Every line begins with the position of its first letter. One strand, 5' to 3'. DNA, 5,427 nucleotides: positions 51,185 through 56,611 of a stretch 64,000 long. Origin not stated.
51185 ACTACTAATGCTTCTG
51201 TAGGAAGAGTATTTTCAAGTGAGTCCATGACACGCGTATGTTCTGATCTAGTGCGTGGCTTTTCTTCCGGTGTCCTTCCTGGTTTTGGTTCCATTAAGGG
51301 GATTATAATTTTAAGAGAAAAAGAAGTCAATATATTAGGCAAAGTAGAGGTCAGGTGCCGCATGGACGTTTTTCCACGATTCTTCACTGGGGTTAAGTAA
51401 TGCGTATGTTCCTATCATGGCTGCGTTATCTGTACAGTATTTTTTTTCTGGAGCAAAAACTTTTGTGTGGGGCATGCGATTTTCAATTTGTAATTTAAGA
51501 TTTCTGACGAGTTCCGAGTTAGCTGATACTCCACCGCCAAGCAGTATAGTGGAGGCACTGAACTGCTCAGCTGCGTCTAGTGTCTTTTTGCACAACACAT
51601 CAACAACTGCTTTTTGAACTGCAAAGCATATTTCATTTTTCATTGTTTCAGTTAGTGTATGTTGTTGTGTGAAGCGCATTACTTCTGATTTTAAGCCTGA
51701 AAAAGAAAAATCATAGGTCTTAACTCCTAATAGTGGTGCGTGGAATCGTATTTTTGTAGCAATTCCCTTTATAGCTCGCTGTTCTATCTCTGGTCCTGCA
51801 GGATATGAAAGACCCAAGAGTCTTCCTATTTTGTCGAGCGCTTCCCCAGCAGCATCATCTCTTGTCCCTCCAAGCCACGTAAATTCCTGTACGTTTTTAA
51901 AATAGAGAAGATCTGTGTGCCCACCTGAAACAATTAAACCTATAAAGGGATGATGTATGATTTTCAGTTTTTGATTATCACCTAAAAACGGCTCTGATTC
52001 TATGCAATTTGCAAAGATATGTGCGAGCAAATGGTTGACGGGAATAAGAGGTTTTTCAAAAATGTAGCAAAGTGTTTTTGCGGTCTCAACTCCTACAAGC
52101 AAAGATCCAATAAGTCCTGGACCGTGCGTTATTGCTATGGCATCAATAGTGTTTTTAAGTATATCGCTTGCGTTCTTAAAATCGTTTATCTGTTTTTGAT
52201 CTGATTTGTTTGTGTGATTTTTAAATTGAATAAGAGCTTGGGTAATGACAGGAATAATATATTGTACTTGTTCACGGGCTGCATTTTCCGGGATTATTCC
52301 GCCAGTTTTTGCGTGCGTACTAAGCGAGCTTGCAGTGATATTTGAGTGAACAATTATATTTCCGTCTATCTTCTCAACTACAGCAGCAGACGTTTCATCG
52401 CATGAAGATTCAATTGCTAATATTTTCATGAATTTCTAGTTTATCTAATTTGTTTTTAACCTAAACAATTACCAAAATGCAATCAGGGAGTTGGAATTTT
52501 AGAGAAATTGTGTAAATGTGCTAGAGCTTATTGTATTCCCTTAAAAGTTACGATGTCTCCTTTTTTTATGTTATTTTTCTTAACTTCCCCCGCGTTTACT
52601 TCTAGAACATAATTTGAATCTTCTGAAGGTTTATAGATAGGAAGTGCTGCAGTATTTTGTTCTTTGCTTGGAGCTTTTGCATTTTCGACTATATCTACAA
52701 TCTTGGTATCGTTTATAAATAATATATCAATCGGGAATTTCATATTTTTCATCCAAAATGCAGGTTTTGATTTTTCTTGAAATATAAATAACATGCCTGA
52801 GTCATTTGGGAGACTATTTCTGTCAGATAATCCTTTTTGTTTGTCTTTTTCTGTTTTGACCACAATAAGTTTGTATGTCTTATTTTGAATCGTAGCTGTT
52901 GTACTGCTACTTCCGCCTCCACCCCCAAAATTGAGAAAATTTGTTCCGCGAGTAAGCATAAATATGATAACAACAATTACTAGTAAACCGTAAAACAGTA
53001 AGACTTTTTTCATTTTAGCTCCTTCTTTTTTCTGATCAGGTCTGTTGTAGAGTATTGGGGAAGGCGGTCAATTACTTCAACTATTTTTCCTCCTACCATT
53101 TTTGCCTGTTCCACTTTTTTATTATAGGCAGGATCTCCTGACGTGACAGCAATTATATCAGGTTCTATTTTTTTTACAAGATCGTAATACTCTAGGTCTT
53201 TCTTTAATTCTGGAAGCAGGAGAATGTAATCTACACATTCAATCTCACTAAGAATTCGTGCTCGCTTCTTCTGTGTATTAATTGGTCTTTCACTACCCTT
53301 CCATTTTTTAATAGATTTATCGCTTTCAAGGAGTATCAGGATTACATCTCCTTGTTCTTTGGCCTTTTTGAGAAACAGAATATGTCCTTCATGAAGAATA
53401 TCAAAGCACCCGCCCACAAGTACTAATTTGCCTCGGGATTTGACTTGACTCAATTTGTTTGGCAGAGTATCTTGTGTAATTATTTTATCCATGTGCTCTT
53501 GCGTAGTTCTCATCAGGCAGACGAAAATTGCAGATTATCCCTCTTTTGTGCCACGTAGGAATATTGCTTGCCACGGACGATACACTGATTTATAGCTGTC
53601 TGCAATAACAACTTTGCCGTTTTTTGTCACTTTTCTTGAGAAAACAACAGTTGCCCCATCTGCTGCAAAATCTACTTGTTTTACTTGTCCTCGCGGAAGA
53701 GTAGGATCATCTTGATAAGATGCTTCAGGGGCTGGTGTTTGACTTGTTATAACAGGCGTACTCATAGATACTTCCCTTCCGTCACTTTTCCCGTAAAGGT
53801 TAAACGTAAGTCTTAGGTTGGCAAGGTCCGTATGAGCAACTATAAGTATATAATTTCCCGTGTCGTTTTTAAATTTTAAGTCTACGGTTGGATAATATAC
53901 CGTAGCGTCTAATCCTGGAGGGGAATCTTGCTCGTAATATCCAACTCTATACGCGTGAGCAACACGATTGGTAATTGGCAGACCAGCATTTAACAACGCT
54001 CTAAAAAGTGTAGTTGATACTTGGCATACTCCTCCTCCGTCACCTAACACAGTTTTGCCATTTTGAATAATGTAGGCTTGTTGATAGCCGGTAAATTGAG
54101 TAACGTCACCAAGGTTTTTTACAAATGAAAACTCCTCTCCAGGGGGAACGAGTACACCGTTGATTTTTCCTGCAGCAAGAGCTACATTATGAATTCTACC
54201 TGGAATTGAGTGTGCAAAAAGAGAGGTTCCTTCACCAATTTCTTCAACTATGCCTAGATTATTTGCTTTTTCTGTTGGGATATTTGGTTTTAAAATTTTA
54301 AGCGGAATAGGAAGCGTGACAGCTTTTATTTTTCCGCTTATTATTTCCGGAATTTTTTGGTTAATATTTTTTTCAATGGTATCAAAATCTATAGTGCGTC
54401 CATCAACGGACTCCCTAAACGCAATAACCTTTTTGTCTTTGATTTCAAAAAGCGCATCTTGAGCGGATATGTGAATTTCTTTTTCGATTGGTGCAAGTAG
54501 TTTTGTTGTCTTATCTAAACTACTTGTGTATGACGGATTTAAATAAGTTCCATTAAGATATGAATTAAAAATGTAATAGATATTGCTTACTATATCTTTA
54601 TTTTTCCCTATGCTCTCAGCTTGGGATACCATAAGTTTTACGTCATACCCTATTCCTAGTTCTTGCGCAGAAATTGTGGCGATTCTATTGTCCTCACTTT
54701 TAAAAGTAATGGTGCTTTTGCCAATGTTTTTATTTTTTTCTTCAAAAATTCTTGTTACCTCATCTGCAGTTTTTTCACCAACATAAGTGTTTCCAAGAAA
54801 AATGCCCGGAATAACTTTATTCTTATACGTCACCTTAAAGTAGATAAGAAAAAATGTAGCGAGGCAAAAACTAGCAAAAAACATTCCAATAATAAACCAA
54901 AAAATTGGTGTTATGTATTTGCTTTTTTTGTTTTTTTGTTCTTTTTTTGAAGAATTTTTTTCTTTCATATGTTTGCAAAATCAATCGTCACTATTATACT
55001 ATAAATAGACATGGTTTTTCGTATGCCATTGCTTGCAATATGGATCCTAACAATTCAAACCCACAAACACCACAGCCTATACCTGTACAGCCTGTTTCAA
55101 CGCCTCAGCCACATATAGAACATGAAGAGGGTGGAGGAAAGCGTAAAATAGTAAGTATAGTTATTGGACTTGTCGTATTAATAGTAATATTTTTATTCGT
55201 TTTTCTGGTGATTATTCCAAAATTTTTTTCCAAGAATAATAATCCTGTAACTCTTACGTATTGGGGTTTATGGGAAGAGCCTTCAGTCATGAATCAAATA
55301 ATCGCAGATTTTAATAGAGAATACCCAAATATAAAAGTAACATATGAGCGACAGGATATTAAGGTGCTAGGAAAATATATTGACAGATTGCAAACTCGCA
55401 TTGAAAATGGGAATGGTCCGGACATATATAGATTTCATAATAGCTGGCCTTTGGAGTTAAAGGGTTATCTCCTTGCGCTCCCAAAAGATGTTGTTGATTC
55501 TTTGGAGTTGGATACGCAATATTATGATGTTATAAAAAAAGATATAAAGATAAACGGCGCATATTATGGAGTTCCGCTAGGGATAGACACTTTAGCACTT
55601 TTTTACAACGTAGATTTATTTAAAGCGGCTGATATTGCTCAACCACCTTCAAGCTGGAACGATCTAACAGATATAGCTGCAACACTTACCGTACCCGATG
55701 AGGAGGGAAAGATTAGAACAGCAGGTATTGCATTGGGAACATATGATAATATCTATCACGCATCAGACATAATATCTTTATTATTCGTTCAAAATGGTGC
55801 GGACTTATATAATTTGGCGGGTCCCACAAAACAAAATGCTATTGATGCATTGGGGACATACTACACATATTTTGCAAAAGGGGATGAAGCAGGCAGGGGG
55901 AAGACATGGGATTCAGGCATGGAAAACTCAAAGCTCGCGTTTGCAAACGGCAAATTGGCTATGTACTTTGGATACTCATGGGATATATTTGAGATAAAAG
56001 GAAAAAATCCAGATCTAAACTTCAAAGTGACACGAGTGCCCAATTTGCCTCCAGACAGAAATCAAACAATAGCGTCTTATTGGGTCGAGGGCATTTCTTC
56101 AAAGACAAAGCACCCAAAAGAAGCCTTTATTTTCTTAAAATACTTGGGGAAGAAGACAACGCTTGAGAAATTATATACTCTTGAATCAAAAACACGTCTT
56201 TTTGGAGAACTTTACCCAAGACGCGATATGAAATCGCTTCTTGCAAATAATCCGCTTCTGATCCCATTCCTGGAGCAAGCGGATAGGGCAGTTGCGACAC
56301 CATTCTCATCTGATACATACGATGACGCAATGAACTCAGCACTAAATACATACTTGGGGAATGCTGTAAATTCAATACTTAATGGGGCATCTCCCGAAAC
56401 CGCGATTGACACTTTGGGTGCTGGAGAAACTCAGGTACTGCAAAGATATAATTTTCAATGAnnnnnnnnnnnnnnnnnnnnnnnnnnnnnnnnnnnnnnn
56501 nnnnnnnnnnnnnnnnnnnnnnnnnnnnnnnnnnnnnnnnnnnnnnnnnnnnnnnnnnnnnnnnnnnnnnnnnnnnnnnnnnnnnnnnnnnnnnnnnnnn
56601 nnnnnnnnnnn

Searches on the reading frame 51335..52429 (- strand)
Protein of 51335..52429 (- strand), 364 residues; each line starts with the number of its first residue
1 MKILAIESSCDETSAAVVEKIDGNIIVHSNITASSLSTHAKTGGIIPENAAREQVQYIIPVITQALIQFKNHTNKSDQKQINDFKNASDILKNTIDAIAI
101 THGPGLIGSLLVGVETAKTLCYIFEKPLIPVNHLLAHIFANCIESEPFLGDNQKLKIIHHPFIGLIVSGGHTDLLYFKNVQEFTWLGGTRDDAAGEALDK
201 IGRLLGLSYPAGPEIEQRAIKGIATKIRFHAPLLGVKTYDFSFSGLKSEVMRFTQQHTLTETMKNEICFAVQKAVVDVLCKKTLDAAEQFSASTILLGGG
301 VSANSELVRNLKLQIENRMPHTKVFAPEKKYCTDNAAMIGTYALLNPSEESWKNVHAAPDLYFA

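Call 26: search_protein_families(library=ncbifam, proteins=[window:51335-52429:-], max_evalue=0.001)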
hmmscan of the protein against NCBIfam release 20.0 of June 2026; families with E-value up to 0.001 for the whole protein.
window:51335-52429:- (364 aa): 6 families
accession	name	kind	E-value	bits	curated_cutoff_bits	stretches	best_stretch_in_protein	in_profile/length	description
TIGR03723.1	T6A_TsaD_YgjD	equivalog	1.2e-101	339.9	296.1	2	79-344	55-310/314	tRNA (adenosine(37)-N6)-threonylcarbamoyltransferase complex transferase subunit TsaD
TIGR00329.1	gcp_kae1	subfamily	2.9e-87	292.8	207.8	1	4-340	1-305/305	tRNA (adenosine(37)-N6)-threonylcarbamoyltransferase complex transferase subunit TsaD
NF007174.0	PRK09605.1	equivalog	1.1e-48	166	447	1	1-349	1-301/535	bifunctional N(6)-L-threonylcarbamoyladenine synthase/serine/threonine protein kinase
TIGR03722.2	arch_KAE1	equivalog_domain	1.8e-47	162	375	1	3-351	1-301/323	KEOPS complex N(6)-L-threonylcarbamoyladenine synthase Kae1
TIGR03725.1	T6A_YeaZ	equivalog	4.8e-09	36.5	69.3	1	3-137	1-97/212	tRNA (adenosine(37)-N6)-threonylcarbamoyltransferase complex dimerization subunit type 1 TsaB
TIGR00143.1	hypF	equivalog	0.00024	19.4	466.1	1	249-340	646-735/741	carbamoyltransferase HypF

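Call 27: search_protein_families(library=pfam, proteins=[window:51335-52429:-], max_evalue=0.001)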
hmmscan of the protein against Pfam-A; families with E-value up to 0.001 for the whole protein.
window:51335-52429:- (364 aa): 2 families
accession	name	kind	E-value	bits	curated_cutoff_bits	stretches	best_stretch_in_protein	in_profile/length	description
PF00814.31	TsaD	-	1.4e-74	251.6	24.8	1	28-340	3-263/264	tRNA N6-adenosine threonylcarbamoyltransferase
PF22521.2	HypF_C_2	-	1.6e-05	25.2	27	1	255-329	157-229/241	Carbamoyltransferase, Kae1-like Domain, second subdomain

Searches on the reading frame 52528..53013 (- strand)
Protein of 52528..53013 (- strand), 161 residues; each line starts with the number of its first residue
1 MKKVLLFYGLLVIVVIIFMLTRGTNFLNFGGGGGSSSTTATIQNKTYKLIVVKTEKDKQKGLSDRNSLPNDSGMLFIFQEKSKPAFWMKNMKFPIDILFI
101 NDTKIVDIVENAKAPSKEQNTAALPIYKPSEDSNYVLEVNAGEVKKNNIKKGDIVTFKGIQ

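Call 26: search_protein_families(library=ncbifam, proteins=[window:52528-53013:-], max_evalue=0.001)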
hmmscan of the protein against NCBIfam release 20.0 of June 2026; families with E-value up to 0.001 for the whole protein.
window:52528-53013:- (161 aa): 1 family
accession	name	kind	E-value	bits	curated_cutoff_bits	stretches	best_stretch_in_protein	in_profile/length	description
NF002996.0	PRK03760.1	equivalog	2.7e-07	30.5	146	1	75-159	41-118/121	hypothetical protein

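Call 27: search_protein_families(library=pfam, proteins=[window:52528-53013:-], max_evalue=0.001)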
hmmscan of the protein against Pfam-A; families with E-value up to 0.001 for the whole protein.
window:52528-53013:- (161 aa): 1 family
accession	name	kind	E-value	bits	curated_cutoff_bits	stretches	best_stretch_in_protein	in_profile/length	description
PF02643.20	DUF192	-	1.8e-28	99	27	1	49-157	3-96/96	Uncharacterized ACR, COG1430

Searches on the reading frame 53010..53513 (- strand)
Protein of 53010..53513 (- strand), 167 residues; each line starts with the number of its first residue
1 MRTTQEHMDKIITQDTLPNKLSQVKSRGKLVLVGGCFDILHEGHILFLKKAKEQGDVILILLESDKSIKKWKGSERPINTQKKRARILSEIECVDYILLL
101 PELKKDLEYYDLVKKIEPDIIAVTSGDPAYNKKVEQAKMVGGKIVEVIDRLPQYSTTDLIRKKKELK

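Call 26: search_protein_families(library=ncbifam, proteins=[window:53010-53513:-], max_evalue=0.001)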
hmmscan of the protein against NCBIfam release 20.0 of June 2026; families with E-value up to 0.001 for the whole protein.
window:53010-53513:- (167 aa): 10 families
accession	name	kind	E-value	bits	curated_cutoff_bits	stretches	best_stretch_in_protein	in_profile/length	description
TIGR02199.1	rfaE_dom_II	equivalog_domain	2.8e-33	114.8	181.5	1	25-163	7-142/144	D-glycero-beta-D-manno-heptose 1-phosphate adenylyltransferase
NF008454.0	PRK11316.1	equivalog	2.8e-29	102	521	1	3-164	314-472/475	bifunctional D-glycero-beta-D-manno-heptose-7-phosphate kinase/D-glycero-beta-D-manno-heptose 1-phosphate adenylyltransferase HldE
TIGR00125.1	cyt_tran_rel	domain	1.7e-13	50.5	27.7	1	31-95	2-63/65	adenylyltransferase/cytidyltransferase family protein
NF001985.0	PRK00777.1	subfamily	1e-10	41.9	104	1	29-90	5-64/157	pantetheine-phosphate adenylyltransferase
TIGR01518.1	g3p_cytidyltrns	equivalog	1.2e-10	41.6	165.4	1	31-122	1-87/125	glycerol-3-phosphate cytidylyltransferase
NF002250.0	PRK01170.1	subfamily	7.3e-08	32.3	489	1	30-90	2-60/322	bifunctional pantetheine-phosphate adenylyltransferase/NTP phosphatase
NF041124.1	CoaD_Thcocales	equivalog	1.3e-07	31.7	290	1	29-96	5-72/156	phosphopantetheine adenylyltransferase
NF045965.1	RibF_rel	equivalog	2.3e-06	27.2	200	1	29-116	13-106/279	FAD synthase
NF005518.0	PRK07143.1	equivalog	1.4e-05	24.7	232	1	24-112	11-101/281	hypothetical protein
NF004162.0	PRK05627.1-5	equivalog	4.6e-05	23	241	1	31-105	16-91/304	bifunctional riboflavin kinase/FAD synthetase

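Call 27: search_protein_families(library=pfam, proteins=[window:53010-53513:-], max_evalue=0.001)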
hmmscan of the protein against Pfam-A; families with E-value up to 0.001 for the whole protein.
window:53010-53513:- (167 aa): 1 family
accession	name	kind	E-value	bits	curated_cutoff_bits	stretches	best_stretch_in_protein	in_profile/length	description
PF01467.32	CTP_transf_like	-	2.3e-15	57.4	21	1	32-161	1-132/133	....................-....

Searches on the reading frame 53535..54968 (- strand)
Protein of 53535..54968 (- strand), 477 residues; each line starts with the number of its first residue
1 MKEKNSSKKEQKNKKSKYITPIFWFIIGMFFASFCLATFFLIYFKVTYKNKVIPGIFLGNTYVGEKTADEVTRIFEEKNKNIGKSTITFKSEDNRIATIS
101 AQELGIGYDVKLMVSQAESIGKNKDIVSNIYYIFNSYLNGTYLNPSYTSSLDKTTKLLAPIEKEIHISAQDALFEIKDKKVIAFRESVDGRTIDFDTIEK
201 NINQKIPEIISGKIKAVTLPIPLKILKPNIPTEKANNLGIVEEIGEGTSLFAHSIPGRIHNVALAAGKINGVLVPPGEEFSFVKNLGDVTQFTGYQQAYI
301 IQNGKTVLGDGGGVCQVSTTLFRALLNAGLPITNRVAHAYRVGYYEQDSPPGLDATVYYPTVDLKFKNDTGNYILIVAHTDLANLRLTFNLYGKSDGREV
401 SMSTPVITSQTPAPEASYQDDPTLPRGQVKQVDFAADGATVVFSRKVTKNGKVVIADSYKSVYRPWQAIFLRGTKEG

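Call 44: search_protein_families(library=pfam, proteins=[window:53535-54968:-], max_evalue=0.00001)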
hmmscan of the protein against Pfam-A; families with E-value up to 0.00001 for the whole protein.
window:53535-54968:- (477 aa): 2 families
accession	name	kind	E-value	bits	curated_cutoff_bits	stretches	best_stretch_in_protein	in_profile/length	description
PF04294.18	VanW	-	1.2e-42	144.9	27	1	258-387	2-127/130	VanW like protein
PF12229.13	PG_binding_4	-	1.9e-13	51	22.1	1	98-214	2-116/117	Putative peptidoglycan binding domain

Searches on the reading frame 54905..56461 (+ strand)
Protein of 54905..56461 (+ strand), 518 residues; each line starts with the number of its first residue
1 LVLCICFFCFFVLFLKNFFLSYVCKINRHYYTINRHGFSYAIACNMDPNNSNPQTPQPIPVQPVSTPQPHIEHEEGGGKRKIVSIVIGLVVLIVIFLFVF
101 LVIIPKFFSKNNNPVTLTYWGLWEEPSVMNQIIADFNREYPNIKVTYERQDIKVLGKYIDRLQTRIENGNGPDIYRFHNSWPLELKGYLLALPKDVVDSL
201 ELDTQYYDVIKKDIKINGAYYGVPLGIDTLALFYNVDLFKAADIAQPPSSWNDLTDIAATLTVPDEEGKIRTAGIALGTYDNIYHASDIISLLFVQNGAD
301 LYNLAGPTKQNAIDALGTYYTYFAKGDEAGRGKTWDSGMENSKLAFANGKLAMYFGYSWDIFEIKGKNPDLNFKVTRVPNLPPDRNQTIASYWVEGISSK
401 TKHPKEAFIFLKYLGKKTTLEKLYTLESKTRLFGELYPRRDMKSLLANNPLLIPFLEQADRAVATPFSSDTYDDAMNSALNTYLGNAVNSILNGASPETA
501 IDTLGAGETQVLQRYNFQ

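Call 26: search_protein_families(library=ncbifam, proteins=[window:54905-56461:+], max_evalue=0.001)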
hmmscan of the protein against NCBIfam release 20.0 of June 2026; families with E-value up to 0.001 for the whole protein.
window:54905-56461:+ (518 aa): 2 families
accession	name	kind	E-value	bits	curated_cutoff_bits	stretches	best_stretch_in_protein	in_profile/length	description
NF007011.0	PRK09474.1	equivalog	7.3e-09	34.9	291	1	157-422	68-318/396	maltose/maltodextrin ABC transporter substrate-binding protein MalE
NF053763.1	ABCarbgalBndGanS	equivalog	1.7e-08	33.7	700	1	110-418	34-330/420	galactooligosaccharide ABC transporter substrate-binding protein GanS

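Call 27: search_protein_families(library=pfam, proteins=[window:54905-56461:+], max_evalue=0.001)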
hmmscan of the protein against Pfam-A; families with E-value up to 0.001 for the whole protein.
window:54905-56461:+ (518 aa): 2 families
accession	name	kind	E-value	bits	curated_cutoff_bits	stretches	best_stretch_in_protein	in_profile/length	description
PF01547.30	SBP_bac_1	-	1.7e-34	120.6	26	1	124-415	5-301/307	Bacterial extracellular solute-binding protein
PF13416.11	SBP_bac_8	-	3.9e-31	109.3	27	1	131-425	1-254/279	Bacterial extracellular solute-binding protein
